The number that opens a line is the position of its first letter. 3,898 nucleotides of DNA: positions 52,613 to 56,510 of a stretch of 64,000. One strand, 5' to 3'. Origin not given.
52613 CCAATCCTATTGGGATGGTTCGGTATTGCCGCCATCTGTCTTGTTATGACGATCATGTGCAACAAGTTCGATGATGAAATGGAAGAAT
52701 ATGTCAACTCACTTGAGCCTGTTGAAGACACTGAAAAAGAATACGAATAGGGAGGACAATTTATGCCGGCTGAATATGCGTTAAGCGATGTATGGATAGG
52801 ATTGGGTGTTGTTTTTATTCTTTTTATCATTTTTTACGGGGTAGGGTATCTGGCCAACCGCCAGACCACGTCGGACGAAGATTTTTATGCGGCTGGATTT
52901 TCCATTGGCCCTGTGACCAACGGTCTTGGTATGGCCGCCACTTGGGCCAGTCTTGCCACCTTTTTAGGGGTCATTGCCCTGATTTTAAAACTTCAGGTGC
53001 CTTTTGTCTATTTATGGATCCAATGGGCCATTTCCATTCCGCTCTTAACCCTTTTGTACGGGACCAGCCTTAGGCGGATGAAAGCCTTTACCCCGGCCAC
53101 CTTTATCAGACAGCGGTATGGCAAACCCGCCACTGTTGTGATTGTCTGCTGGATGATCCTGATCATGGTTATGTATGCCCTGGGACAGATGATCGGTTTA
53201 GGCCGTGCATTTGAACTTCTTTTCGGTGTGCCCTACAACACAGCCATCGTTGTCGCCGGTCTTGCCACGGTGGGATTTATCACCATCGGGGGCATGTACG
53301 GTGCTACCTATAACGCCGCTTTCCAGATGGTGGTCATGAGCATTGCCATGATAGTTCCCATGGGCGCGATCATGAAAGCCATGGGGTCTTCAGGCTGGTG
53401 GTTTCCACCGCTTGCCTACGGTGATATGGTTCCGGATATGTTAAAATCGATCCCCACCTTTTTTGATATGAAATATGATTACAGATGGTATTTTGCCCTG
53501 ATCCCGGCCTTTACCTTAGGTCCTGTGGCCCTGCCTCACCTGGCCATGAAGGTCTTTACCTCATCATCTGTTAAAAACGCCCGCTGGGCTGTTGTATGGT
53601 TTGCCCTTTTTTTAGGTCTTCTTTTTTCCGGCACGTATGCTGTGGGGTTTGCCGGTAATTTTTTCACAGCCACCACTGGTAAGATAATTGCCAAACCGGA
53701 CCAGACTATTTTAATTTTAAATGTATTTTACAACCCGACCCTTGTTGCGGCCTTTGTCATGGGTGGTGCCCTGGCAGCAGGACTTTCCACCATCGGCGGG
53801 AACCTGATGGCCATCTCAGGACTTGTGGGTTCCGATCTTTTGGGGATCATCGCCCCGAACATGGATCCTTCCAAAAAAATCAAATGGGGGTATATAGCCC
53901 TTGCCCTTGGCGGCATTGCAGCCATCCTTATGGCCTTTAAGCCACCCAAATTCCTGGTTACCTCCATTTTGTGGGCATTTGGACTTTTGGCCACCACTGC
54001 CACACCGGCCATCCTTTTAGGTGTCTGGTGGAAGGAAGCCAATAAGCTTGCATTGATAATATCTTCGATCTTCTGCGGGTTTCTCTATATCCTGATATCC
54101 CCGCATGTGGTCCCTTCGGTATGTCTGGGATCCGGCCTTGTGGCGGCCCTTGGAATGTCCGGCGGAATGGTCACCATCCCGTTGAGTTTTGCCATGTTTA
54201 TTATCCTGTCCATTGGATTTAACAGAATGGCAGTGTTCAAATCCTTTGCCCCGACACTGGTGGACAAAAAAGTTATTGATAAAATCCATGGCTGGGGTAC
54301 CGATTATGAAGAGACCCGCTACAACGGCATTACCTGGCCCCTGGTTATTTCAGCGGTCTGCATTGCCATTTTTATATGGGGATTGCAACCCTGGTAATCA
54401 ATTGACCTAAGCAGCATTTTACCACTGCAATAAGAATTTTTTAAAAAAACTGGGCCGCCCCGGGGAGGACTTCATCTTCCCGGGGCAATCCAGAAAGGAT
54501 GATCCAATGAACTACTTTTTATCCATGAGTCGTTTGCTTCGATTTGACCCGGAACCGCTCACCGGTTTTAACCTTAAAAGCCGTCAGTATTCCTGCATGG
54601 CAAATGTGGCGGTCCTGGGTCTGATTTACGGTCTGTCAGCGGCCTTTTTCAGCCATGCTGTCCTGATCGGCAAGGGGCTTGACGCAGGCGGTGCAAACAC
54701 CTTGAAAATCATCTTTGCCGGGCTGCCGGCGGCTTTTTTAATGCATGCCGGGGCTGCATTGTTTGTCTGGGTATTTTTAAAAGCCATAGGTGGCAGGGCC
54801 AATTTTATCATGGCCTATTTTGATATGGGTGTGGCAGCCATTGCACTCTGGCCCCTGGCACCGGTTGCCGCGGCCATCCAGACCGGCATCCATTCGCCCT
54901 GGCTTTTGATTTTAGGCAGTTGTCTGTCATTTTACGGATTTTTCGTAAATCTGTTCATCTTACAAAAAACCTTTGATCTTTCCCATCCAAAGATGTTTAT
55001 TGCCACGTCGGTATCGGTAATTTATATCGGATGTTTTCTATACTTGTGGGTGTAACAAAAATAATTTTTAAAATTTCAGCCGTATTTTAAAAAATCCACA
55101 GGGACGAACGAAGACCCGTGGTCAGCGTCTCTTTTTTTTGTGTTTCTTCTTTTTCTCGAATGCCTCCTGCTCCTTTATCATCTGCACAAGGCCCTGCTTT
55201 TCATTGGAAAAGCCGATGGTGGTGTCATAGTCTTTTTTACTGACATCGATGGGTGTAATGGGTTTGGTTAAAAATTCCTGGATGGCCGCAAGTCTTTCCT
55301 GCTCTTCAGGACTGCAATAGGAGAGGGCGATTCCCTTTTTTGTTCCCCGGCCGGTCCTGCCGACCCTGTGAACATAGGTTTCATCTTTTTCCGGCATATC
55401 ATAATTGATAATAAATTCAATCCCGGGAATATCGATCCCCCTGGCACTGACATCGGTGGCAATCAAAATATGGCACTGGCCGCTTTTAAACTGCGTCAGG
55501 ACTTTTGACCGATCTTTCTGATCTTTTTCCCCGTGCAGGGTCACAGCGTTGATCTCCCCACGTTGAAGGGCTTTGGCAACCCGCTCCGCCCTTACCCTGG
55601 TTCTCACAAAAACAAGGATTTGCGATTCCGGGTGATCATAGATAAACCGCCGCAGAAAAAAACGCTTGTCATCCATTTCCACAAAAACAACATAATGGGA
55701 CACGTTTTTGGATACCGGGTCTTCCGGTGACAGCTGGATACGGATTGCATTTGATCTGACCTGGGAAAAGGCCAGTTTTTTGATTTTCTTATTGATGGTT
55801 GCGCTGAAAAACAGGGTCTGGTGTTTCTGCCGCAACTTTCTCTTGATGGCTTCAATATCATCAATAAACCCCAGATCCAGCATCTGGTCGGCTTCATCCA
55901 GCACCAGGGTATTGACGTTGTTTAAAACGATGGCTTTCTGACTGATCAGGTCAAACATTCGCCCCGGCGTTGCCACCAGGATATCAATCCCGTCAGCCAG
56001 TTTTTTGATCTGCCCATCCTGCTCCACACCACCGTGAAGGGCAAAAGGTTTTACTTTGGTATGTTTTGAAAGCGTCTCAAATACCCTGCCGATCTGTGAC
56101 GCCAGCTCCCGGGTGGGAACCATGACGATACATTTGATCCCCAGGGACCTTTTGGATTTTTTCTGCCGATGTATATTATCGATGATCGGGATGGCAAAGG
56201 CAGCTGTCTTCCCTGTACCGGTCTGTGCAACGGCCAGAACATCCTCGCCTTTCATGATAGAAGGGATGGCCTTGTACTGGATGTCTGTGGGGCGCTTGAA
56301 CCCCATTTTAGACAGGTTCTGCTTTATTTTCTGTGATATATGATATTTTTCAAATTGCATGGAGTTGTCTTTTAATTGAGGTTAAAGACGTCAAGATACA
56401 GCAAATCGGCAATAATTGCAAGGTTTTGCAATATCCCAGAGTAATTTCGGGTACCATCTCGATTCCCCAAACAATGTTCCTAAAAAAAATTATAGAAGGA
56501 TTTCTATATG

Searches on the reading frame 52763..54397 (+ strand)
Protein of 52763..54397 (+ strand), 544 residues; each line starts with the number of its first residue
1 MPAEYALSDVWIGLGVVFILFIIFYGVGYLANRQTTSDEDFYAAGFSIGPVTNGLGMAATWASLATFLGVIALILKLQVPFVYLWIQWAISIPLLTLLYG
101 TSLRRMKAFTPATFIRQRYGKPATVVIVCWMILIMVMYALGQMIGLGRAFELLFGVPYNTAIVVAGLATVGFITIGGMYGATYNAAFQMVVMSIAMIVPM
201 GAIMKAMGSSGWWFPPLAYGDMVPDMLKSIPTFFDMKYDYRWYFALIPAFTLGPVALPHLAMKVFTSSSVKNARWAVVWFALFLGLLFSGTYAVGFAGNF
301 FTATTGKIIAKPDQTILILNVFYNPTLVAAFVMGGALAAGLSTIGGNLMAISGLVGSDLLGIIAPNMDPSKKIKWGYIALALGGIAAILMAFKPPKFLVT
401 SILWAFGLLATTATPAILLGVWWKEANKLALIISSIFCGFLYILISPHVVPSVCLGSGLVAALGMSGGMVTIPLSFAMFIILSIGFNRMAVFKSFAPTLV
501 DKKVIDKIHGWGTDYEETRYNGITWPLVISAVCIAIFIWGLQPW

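Call 95: search_protein_families(library=pfam, proteins=[window:52763-54397:+], max_evalue=0.000001)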
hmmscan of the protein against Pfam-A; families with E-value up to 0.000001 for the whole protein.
window:52763-54397:+ (544 aa): 1 family
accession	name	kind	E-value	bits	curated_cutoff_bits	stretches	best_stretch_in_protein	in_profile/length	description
PF00474.23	SSF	-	2.9e-33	115.8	22.8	1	41-428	1-396/406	Sodium:solute symporter family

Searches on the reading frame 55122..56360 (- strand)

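Call 95: search_protein_families(library=pfam, proteins=[window:55122-56360:-], max_evalue=0.000001)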
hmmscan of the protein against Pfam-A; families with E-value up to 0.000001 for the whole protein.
window:55122-56360:- (412 aa): 3 families
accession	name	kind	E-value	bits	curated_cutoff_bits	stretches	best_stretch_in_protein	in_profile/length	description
PF00270.35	DEAD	-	8.2e-52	175.7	26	1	25-195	1-166/167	DEAD/DEAH box helicase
PF00271.37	Helicase_C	-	2.9e-34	118.1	23.5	1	235-338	5-108/110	Helicase conserved C-terminal domain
PF04851.21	ResIII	-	6.3e-10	39.6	22.5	1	25-190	5-163/164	Type III restriction enzyme, res subunit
